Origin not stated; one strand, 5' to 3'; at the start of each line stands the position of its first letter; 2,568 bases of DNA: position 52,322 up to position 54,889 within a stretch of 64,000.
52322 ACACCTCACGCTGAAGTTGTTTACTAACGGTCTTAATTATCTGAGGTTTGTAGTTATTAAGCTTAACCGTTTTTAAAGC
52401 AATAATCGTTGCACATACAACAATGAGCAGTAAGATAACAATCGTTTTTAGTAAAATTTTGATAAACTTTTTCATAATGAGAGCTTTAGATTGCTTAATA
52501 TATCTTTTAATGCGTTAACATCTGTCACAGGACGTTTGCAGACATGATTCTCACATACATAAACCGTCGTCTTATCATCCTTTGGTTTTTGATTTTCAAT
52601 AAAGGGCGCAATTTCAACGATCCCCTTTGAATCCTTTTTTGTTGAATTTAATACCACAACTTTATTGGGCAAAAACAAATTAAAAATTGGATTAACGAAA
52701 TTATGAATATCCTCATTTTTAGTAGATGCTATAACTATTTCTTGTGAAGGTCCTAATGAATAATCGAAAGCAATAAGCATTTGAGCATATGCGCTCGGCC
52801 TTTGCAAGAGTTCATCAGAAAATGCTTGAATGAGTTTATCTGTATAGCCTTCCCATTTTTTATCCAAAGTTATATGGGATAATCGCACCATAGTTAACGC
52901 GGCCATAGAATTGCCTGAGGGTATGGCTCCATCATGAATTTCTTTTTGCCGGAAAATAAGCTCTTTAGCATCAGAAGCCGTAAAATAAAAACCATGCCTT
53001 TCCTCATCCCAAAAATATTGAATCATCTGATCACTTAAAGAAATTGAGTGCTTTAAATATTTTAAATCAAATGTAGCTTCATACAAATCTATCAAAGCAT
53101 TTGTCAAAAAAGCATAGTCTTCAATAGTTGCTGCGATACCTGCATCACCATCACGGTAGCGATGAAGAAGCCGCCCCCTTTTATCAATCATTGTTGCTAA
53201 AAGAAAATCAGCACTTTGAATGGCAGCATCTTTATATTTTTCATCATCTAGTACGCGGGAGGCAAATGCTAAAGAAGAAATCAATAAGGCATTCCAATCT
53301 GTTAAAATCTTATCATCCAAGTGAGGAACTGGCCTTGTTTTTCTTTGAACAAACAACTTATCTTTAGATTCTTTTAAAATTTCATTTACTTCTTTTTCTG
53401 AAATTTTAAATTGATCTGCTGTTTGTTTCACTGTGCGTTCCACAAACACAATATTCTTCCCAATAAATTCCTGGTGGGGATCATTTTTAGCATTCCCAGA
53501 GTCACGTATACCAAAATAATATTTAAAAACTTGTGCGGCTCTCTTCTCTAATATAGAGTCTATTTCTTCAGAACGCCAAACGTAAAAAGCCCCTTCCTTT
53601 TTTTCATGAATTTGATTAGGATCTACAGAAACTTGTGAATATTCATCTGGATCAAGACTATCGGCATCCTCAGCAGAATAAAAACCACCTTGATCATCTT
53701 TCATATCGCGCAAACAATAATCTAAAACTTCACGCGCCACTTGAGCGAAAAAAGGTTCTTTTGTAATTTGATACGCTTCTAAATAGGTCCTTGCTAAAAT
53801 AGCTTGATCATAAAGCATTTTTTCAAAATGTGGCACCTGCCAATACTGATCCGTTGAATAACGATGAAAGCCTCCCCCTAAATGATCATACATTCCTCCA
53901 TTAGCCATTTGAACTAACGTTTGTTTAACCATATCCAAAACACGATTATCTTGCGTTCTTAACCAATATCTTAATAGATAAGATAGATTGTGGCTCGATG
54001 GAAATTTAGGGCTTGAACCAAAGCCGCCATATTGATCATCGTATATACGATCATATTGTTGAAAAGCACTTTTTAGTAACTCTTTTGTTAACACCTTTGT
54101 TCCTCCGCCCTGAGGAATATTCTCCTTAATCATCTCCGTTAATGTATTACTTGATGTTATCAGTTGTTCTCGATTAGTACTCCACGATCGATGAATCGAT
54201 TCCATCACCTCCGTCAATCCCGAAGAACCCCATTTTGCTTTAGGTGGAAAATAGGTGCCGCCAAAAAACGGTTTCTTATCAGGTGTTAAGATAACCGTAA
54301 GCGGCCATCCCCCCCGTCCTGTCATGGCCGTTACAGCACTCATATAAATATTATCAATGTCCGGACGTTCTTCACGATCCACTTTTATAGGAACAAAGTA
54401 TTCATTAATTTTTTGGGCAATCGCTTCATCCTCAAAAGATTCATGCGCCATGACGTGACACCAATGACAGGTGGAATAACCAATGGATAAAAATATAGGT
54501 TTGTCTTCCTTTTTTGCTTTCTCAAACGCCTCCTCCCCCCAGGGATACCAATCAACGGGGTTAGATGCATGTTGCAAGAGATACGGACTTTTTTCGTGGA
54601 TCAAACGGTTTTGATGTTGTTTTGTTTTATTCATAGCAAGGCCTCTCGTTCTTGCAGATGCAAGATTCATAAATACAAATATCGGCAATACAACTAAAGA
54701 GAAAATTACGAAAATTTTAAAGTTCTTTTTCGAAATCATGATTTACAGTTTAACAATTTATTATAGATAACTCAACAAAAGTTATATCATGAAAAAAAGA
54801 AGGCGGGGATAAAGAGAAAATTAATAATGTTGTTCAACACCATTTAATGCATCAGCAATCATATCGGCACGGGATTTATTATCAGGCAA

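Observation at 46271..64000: An 18-kb co-directional cluster of envelope proteins headed by two giant repeat proteins and ending in a PilZ receptor: candidate uncharacterised cell-surface assembly/glycosylation system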

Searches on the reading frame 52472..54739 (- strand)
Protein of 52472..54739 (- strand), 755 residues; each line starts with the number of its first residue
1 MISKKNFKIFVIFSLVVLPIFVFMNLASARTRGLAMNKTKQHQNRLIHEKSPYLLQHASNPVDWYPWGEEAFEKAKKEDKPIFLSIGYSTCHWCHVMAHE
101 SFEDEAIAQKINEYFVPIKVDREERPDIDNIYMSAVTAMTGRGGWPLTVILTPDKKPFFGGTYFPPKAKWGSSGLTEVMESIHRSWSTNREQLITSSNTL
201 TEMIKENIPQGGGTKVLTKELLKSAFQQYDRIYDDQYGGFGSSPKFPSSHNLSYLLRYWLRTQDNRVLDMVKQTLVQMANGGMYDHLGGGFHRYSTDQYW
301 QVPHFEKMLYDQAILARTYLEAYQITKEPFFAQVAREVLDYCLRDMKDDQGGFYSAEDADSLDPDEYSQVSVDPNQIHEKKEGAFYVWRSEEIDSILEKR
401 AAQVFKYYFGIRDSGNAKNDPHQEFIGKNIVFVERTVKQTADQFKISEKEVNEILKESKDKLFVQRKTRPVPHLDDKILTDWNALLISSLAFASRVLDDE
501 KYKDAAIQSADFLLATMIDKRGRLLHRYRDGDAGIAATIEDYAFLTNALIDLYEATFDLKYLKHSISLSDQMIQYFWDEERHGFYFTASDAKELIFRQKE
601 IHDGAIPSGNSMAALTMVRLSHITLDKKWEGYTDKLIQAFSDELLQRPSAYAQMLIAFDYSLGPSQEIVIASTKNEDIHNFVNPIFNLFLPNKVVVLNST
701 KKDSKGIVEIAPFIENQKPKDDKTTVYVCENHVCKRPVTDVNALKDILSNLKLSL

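Call 5: search_protein_families(library=pfam, proteins=[window:52472-54739:-], max_evalue=0.01)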
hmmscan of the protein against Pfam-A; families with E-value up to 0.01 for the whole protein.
window:52472-54739:- (755 aa): 5 families
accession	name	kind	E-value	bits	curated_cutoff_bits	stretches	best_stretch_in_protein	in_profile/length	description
PF03190.21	Thioredox_DsbH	-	2.5e-79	265.4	27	1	43-204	1-162/163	Protein of unknown function, DUF255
PF13899.12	Thioredoxin_7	-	4.1e-10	40.1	27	1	63-153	1-83/83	Thioredoxin-like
PF07470.19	Glyco_hydro_88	-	9e-06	25.3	26.6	1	253-355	36-120/352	Glycosyl Hydrolase Family 88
PF06917.19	Pectate_lyase_2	-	0.0062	15.7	26.6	0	312-386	34-109/491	Periplasmic pectate lyase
PF13098.12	Thioredoxin_2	-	0.0099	16.7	27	0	75-121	1-47/104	Thioredoxin-like domain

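Call 8: find_encoding_contigs(protein=window:52472-54739:-, flank=10000, max_places=6)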
Protein window:52472-54739:- (755 aa): no gene with exactly this product is on record in the collection.

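Call 33: search_protein_families(library=ncbifam, proteins=[window:52472-54739:-], max_evalue=0.01)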
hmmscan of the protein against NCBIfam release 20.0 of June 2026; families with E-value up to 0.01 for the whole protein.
window:52472-54739:- (755 aa): 5 families
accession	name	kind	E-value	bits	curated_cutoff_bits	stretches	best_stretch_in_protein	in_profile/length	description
NF045694.1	seleno_TsoB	exception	3.3e-06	25.5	805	1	60-122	455-517/572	rhodanese/DsbD fusion-like selenoprotein TsoB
NF041382.1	Trx_VPGUxxT_one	exception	0.00033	20.1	350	1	61-120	30-90/349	VPGUxxT family thioredoxin-like (seleno)protein, type 1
NF043050.1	DisulfRedDsbH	equivalog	0.0006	19.9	190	1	45-122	36-103/166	disulfide reductase DsbH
NF041199.1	trx7_PDZ_seleno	equivalog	0.00075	18.5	300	1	64-128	3-68/390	Trx7/PDZ domain-containing (seleno)protein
TIGR02937.1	sigma70-ECF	superfamily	0.0078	15.9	42.9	0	392-462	110-161/165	sigma-70 family RNA polymerase sigma factor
